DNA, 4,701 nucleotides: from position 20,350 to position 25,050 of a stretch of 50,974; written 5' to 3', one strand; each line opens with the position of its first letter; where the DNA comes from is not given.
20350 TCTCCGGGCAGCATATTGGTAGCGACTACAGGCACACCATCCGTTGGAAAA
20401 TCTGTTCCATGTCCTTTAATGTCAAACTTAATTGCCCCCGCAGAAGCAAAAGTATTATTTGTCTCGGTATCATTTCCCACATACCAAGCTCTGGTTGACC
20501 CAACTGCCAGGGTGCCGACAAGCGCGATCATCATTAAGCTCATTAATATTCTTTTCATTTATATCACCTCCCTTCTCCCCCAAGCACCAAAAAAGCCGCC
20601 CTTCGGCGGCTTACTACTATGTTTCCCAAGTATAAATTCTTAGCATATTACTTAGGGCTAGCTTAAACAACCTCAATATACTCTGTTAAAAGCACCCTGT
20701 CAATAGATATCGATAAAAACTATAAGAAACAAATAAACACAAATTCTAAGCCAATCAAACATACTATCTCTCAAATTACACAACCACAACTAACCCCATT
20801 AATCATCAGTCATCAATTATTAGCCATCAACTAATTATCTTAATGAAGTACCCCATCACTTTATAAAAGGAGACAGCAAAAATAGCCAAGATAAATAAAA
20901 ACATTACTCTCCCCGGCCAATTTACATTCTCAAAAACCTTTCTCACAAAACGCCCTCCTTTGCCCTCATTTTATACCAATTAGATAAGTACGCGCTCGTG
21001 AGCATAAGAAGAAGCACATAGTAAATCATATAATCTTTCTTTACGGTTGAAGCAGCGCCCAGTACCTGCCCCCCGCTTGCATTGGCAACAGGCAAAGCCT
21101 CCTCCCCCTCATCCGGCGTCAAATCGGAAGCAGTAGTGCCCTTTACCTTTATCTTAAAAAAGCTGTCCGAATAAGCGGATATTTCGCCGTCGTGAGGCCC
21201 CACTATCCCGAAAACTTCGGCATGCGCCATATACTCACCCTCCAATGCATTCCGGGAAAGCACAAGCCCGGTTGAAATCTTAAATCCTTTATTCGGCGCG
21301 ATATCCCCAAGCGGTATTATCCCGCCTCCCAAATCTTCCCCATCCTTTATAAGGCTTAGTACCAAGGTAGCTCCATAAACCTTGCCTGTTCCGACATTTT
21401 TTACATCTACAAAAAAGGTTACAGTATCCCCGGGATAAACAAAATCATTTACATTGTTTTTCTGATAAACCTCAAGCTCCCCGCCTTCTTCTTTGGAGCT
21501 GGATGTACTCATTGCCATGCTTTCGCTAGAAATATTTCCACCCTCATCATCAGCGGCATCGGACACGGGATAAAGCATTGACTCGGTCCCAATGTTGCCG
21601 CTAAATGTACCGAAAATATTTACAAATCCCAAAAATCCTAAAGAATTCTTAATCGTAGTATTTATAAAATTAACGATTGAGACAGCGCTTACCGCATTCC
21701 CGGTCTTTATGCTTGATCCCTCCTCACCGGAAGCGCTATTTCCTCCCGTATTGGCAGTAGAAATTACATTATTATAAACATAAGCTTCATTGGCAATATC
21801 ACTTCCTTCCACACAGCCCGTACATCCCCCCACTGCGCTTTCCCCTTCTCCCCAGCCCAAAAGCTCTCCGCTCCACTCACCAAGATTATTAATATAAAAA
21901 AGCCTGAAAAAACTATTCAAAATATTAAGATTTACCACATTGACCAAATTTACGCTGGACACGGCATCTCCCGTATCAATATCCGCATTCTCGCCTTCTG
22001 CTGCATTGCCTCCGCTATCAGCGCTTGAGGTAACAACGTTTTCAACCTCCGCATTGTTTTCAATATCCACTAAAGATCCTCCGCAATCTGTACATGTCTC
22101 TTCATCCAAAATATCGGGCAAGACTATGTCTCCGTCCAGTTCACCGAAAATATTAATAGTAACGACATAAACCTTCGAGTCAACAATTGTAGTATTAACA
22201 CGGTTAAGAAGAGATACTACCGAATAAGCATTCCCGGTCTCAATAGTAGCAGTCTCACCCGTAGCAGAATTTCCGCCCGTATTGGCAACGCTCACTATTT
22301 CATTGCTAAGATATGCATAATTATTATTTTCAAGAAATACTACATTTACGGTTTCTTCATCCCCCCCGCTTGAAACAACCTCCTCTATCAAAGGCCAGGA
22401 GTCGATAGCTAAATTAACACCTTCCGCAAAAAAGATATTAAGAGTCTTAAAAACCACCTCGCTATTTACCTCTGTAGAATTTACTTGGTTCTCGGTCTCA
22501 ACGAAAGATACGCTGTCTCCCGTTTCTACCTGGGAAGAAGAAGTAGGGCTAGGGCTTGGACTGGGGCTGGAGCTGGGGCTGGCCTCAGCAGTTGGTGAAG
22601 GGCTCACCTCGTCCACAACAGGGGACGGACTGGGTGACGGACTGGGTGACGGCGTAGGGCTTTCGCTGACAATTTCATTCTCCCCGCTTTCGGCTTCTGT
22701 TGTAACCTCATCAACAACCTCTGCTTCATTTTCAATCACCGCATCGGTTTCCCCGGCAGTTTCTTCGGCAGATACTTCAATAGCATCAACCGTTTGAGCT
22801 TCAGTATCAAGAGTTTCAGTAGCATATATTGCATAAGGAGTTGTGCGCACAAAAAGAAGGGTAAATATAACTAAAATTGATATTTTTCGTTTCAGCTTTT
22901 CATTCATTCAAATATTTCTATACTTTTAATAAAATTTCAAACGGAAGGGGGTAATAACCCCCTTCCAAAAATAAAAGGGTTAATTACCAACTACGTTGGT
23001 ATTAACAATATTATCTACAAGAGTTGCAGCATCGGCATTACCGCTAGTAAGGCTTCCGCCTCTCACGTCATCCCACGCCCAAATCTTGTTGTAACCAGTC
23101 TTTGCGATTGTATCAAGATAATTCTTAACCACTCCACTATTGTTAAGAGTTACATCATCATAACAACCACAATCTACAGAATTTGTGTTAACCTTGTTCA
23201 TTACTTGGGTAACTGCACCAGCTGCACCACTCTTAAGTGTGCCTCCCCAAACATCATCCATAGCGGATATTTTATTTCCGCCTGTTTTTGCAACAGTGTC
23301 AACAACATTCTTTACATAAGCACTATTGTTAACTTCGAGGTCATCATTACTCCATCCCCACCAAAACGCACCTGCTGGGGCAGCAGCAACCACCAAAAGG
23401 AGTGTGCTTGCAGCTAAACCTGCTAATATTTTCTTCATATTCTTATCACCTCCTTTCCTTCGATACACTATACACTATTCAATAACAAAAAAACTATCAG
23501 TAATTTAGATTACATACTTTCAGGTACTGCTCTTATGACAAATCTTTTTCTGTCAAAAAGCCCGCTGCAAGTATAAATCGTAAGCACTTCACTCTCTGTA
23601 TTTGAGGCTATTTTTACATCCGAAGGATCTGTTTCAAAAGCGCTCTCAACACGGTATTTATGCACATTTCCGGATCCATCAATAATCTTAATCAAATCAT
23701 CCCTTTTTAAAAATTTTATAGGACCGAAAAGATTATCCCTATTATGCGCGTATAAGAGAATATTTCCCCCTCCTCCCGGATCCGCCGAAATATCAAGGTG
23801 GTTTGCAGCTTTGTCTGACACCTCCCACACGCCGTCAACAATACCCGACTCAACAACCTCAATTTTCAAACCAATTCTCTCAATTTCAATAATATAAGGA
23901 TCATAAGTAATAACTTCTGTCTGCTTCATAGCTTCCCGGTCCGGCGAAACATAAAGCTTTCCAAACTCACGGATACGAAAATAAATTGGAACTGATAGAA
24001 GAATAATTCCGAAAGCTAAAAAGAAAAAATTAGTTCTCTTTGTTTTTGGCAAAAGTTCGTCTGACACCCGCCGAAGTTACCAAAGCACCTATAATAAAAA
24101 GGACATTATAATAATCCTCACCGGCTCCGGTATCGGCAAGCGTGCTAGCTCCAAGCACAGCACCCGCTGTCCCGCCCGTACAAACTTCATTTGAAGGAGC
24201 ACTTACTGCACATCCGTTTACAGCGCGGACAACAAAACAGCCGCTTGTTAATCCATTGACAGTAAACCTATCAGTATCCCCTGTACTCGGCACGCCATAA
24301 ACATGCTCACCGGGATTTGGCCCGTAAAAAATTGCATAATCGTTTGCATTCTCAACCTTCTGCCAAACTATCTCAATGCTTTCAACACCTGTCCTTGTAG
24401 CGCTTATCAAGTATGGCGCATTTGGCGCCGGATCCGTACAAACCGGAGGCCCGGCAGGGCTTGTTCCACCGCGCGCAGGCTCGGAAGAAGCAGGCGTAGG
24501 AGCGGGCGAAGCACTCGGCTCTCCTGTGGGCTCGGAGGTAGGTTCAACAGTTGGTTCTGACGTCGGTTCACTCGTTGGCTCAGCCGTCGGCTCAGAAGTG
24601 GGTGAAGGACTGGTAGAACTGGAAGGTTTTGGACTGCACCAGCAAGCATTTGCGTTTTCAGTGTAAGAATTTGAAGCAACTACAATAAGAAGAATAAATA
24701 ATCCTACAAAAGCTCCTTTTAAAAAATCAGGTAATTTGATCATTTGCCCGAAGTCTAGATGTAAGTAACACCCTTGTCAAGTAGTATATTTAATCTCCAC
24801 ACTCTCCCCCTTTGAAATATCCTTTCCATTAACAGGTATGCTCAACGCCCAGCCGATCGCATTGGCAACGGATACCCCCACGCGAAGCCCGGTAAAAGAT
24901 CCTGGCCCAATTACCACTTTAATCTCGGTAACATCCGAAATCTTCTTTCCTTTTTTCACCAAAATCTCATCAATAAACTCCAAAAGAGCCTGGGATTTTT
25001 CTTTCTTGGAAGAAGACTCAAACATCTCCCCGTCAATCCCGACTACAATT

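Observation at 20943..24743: Sortase cluster with a small two-repeat and a large three-repeat N/T/G-rich protein: candidate new fibre or functional-amyloid system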

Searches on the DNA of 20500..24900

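Call 65: search_rna_families(source=window, start=20500, end=24900, threshold=evalue, max_evalue=1)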
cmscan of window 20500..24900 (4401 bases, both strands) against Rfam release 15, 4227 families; matches with E-value up to 1: 0.
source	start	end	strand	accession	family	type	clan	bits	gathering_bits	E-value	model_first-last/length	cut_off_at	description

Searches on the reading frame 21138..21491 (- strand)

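Call 64: search_protein_families(library=pfam, proteins=[window:21138-21491:-], max_evalue=10)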
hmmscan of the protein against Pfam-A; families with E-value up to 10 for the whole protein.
seq(118 aa): 2 families
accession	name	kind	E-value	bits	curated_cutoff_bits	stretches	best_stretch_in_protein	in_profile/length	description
PF00963.24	Cohesin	-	0.057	14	24.1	1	19-45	11-37/139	Cohesin domain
PF07705.17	CARDB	-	0.11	13.1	22.7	1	6-47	4-44/101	CARDB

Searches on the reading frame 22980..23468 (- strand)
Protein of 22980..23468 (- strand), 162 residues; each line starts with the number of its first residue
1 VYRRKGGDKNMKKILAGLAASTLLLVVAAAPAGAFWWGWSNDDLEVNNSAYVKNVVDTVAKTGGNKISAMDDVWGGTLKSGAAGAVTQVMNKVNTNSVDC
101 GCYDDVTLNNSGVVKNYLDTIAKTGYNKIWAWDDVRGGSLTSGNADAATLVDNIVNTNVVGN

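Call 3: search_protein_families(library=pfam, proteins=[window:22980-23468:-], max_evalue=0.1)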
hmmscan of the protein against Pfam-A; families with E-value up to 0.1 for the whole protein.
window:22980-23468:- (162 aa): 0 families

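Call 4: search_protein_families(library=ncbifam, proteins=[window:22980-23468:-], max_evalue=0.1)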
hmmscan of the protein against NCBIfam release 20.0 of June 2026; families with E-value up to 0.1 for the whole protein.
window:22980-23468:- (162 aa): 1 family
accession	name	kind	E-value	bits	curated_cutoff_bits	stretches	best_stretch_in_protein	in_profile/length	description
TIGR04081.4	TIGR04081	equivalog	0.0085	15.8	30.5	1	9-24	4-19/27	SbtA family thio(seleno)oxazole RiPP natural product precursor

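Call 6: find_homologous_proteins(query=window:22983-23438:-, max_evalue=0.001)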
Query seq(152 aa) (152 aa): 5 proteins with E <= 0.001 among 1142 candidates.
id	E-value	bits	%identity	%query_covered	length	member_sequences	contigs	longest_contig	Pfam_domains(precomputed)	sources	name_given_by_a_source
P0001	4.5e-91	320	100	100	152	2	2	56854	-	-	-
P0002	6.6e-34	135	55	99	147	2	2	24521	-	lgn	-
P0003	3.6e-31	126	51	99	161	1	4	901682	-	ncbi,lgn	-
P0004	1.8e-25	107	43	78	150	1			-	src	-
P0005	2.6e-25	107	42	90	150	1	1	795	-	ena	-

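Call 11: find_encoding_contigs(protein=P0003, flank=8000, max_places=3)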
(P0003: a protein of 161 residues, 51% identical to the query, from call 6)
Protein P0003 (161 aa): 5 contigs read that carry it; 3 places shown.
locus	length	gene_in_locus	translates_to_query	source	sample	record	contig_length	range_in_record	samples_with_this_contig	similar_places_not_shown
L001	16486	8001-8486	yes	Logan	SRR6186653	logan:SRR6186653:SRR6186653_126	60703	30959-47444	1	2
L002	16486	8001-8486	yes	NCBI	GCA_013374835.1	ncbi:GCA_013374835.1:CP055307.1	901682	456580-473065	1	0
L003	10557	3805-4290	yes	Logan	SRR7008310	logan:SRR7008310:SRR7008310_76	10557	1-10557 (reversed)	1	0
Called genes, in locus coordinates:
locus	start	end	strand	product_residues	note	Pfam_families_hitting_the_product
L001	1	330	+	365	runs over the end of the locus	PF03462:PCRF, PF00472:RF-1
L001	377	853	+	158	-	-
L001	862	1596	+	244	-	PF02463:SMC_N (faint), PF13175:AAA_15 (faint), PF00005:ABC_tran, PF13304:AAA_21 (weak)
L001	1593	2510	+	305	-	PF18075:FtsX_ECD, PF02687:FtsX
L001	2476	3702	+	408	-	PF01551:Peptidase_M23 (faint)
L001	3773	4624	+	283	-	-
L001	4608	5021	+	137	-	PF04892:VanZ-LLP1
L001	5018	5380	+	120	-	PF02367:TsaE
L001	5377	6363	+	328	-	PF01073:3Beta_HSD, PF01370:Epimerase, PF02719:Polysacc_synt_2 (weak), PF04321:RmlD_sub_bind, PF07993:NAD_binding_4 (faint), PF16363:GDP_Man_Dehyd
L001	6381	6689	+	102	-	PF00814:TsaD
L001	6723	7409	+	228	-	-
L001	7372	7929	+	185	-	PF04203:Sortase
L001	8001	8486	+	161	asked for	-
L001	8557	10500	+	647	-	-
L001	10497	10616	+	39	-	-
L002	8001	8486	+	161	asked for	-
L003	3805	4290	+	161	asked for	-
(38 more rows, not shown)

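Call 21: search_protein_representatives(alignment_id=A1)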
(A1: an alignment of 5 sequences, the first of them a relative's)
Query: 5 sequences, 151 profile positions. Proteins with E-value up to 0.001 (for the whole library): 1341; up to 1e-10: 439; up to 1e-30: 20. The best 150 are listed.
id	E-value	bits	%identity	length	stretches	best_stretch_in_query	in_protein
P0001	1.8e-67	242.4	-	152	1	1-151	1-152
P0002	1.3e-59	216.8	-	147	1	1-150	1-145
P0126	2.4e-55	203.0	-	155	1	1-150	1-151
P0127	4.3e-49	182.7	-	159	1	2-150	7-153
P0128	9.7e-41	155.6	-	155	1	2-150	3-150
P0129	6.5e-40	152.9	-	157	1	1-150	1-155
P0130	6.8e-37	143.1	-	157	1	1-150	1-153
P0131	1.4e-35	138.8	-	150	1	1-151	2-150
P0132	3.0e-35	137.8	-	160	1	1-150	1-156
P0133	1.1e-34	135.9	-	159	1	3-151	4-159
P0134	9.7e-34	132.8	-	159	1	2-150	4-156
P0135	1.6e-33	132.1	-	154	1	1-150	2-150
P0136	1.7e-33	132.1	-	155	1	1-150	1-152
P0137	7.0e-33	130.1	-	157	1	1-150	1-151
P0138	2.7e-32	128.1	-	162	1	2-150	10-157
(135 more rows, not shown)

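Call 33: predict_structure(alignment_id=A3)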
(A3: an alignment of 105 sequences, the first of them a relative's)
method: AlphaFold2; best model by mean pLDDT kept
length: 152 residues; sequences in the alignment: 105
mean_pLDDT: 80.8   pTM: 0.62
mean pLDDT of the five models: 80.8, 79.0, 78.8, 76.3, 73.4
residues with pLDDT >= 90: 58; 70-90: 62; 50-70: 10; < 50: 22
segments of 3 or more residues with pLDDT < 50: 1-11, 13-21
pLDDT, mean of each block of 10 residues (from residue 1): 46 46 54 85 90 92 91 91 83 85 90 91 92 93 84 69
secondary structure, 60 per line:
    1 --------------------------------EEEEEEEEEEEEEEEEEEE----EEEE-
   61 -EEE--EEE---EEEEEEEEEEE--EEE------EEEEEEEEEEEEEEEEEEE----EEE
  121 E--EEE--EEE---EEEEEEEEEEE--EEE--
elements in order: E33-51 E56-59 E62-64 E67-69 E73-83 E86-88 E95-113 E118-121 E124-126 E129-131 E135-145 E148-150

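Call 36: fold_search(model_id=the predicted structure, library=pdb)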
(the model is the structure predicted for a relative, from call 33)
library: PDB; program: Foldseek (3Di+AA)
matches with E <= 10: 18; with E <= 0.001: 0
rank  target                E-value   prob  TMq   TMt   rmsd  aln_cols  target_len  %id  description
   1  9u4u_A                3.1e-02  0.28  0.20  0.20  23.9       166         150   13  Structure of the functional amyloid FapC from Pseudomonas sp.UK4 (released 2025-08-06)
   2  9nqd_0                6.5e-02  0.04  0.09  0.07  29.8       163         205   11  Structure of Pseudomonas FapC Biofilm-Forming Functional Amyloid (released 2025-06-25)
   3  8x1o                  1.1e+00  0.01  0.09  0.07  29.3       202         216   10  Crystal structure of M249C/N270C mutant of FfIBP (released 2024-11-13)
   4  4nu2                  2.7e+00  0.01  0.09  0.07  27.0       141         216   12  Crystal structure of an ice-binding protein (FfIBP) from the Antarctic bacterium, Flavobacterium frigoris PS1 (released 2014-04-16)
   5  1vh4_B                3.2e+00  0.02  0.16  0.07  28.4       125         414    6  Crystal structure of a stabilizer of iron transporter (released 2003-12-30)
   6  2zu0_B                3.3e+00  0.02  0.14  0.06  27.9       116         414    9  Crystal structure of SufC-SufD complex involved in the iron-sulfur cluster biosynthesis (released 2009-03-10)
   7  5awg_B                3.7e+00  0.01  0.14  0.07  24.2       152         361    8  Crystal structure of Hg-bound SufB-SufC-SufD complex from Escherichia coli (released 2015-11-11)
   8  1vh4_A                3.7e+00  0.01  0.13  0.06  29.0       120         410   12  Crystal structure of a stabilizer of iron transporter (released 2003-12-30)
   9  3uyv_A                3.7e+00  0.01  0.08  0.06  28.9       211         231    5  Crystal structure of a glycosylated ice-binding protein (LeIBP) from Arctic yeast (released 2012-02-29)
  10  6eio                  3.7e+00  0.00  0.06  0.05  27.2       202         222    9  Crystal structure of an ice binding protein from an Antarctic Biological Consortium (released 2018-03-28)
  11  9lhn_B                4.4e+00  0.01  0.11  0.08  28.3       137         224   14  Crystal structure of Ice binding protein from Candidatus Cryosericum odellii SMC5 (released 2025-09-03)
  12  5b5h                  4.4e+00  0.00  0.06  0.04  27.4       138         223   12  Hydrophobic ice-binding site confer hyperactivity on antifreeze protein from a snow mold fungus (released 2016-09-28)
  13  5nxk_C                4.7e+00  0.01  0.11  0.06  28.0       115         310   13  L. reuteri 53608 SRRP (released 2018-03-21)
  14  6a8k                  4.7e+00  0.00  0.08  0.05  27.9       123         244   14  Crystal structure of Ice-binding Protein from a Sea-Ice Microalga (released 2018-11-07)
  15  4kh3                  4.9e+00  0.01  0.10  0.04  28.8       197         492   10  Structure of a bacterial self-associating protein (released 2014-01-15)
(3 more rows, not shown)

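Call 39: search_solved_structures(query=A3, max_evalue=10)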
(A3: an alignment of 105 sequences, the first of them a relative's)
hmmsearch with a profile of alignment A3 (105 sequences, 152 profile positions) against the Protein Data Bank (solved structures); distinct sequences matched with E-value up to 10: 5.
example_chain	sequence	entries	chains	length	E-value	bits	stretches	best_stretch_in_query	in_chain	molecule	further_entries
7zg0_G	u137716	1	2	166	0.2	14.6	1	3-33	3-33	Nanobody 5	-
8odx_K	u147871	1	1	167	0.56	13.1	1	3-32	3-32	anti Kappa Light chain VHH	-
3qr3_A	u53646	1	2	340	0.7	12.8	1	27-80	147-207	Endoglucanase EG-II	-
9cn0_D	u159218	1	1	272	1.3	12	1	3-36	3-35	Outer membrane protein assembly factor BamD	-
7jhg_N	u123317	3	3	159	1.3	11.9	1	3-31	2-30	Nanobody | Anti-Fab Nanobody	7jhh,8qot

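Call 72: search_protein_families(library=pfam, alignment_id=A3, max_evalue=1)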
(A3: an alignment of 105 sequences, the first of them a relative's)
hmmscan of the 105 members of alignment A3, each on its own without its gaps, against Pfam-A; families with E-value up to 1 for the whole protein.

A. member 1, P0001 (152 aa): 1 family
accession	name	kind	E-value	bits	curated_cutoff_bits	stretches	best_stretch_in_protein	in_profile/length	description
PF24405.1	Pua-like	-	0.24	11.6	27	1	21-61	24-64/176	Pua-like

B. families by the number of members that match (of 105 scanned): 73 families (the first 25 are shown)
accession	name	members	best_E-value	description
PF21871.1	Gp6_C-III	2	0.045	Baseplate structural protein gp6, C-terminal domain III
PF03724.22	META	2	0.054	META domain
PF13209.11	DUF4017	1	0.0004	Protein of unknown function (DUF4017)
PF20130.4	DUF6520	1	0.00063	Family of unknown function (DUF6520)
PF22194.2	F-93_WHD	1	0.0011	F-93, winged-helix domain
PF04917.17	Shufflon_N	1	0.0037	Bacterial shufflon protein, N-terminal constant region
PF13385.13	Laminin_G_3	1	0.0061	Concanavalin A-like lectin/glucanases superfamily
PF13600.11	DUF4140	1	0.0091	N-terminal domain of unknown function (DUF4140)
PF04527.17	Retinin_C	1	0.011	Drosophila Retinin like protein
PF04956.18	TrbC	1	0.014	TrbC/VIRB2 pilin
PF08459.17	UvrC_RNaseH_dom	1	0.02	UvrC RNAse H endonuclease domain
PF12454.13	Ecm33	1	0.02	GPI-anchored cell wall organization protein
PF13564.11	DoxX_2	1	0.026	DoxX-like family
PF11589.14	DUF3244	1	0.027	Domain of unknown function (DUF3244)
PF00877.26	NLPC_P60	1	0.028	NlpC/P60 family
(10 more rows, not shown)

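Call 73: fold_search(model_id=the predicted structure, library=viral)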
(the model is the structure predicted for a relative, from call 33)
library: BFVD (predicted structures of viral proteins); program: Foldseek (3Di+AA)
matches with E <= 10: 114; with E <= 0.001: 0
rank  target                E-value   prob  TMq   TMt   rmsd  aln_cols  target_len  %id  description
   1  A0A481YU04            6.8e-03  0.75  0.27  0.18  15.8       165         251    8  Lipid membrane protein [Marseillevirus LCMAC102]
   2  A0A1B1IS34            1.9e-02  0.06  0.09  0.05  27.0       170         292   12  (no name in the UniProt tables at hand)
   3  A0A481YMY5            3.4e-02  0.44  0.29  0.20  15.0       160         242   10  Lipid membrane protein [Pithovirus LCDPAC01]
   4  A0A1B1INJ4            5.1e-02  0.04  0.08  0.06  26.9       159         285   12  (no name in the UniProt tables at hand)
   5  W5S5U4                6.0e-02  0.15  0.18  0.12  18.2       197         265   17  Lipid membrane protein [Pithovirus sibericum]
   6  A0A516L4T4            6.0e-02  0.03  0.08  0.04  27.7       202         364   10  (no name in the UniProt tables at hand)
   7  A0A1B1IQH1            8.4e-02  0.03  0.09  0.04  30.9       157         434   10  (no name in the UniProt tables at hand)
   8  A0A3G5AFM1            9.9e-02  0.51  0.32  0.21  13.2       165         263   10  Lipid membrane protein [Solivirus sp.]
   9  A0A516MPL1            1.0e-01  0.08  0.12  0.05  25.8       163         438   12  (no name in the UniProt tables at hand)
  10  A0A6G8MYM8            2.1e-01  0.09  0.17  0.13  16.1       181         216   14  Transmembrane domain-containing protein [Cedratvirus kamchatka]
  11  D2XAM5                2.7e-01  0.11  0.22  0.16  16.6       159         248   11  Lipid membrane protein [Marseillevirus marseillevirus]
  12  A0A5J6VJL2            3.2e-01  0.02  0.08  0.05  27.2       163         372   10  Uncharacterized protein [Megaviridae environmental sample]
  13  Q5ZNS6                3.4e-01  0.04  0.10  0.08  20.1       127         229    5  Uncharacterized protein [Bracoviriform congregatae]
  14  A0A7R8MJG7            4.4e-01  0.04  0.13  0.03  26.9       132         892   11  Virion structural protein [Klebsiella phage vB_KvM-Eowyn]
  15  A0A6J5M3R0            4.7e-01  0.01  0.08  0.07  29.2       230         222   12  Curlin associated [uncultured Caudovirales phage]
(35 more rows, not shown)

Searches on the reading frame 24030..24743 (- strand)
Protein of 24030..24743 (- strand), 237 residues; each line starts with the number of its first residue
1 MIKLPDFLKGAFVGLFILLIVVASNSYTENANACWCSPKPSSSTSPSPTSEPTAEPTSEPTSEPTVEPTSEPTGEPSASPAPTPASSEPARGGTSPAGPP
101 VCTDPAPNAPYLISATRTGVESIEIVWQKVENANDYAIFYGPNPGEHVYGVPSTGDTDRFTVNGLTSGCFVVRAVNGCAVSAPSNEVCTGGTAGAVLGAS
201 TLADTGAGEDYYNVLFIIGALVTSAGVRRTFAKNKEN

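Call 3: search_protein_families(library=pfam, proteins=[window:24030-24743:-], max_evalue=0.1)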
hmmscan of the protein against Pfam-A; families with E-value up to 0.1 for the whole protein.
window:24030-24743:- (237 aa): 1 family
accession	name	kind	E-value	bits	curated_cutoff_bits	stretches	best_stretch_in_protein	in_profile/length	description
PF04886.17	PT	-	0.00013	21.9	26.2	1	48-81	2-35/36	PT disordered repeat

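Call 4: search_protein_families(library=ncbifam, proteins=[window:24030-24743:-], max_evalue=0.1)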
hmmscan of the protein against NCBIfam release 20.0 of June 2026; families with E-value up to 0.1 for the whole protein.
window:24030-24743:- (237 aa): 3 families
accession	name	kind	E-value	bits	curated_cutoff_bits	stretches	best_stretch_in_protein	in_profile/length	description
NF033761.1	gliding_GltJ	equivalog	0.00036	19.7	450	1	15-108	380-478/671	adventurous gliding motility protein GltJ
NF008084.0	PRK10819.1-5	equivalog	0.0045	16.9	315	1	39-86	64-112/249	TonB system transport protein TonB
NF037973.1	metallo_SslE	exception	0.034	11.4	3000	1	39-84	45-90/1519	lipoprotein metalloprotease SslE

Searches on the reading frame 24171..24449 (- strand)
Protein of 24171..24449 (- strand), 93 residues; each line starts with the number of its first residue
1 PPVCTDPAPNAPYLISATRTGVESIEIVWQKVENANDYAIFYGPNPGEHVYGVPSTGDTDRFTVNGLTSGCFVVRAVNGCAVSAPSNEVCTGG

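Call 64: search_protein_families(library=pfam, proteins=[window:24171-24449:-], max_evalue=10)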
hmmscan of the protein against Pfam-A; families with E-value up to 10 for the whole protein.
seq(93 aa): 2 families
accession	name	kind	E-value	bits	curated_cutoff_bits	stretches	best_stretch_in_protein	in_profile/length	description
PF00041.27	fn3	-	0.0072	17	25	1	11-88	2-80/84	Fibronectin type III domain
PF18704.7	Chromo_2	-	0.11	13.1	25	1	18-36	10-28/68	Chromatin organization modifier domain 2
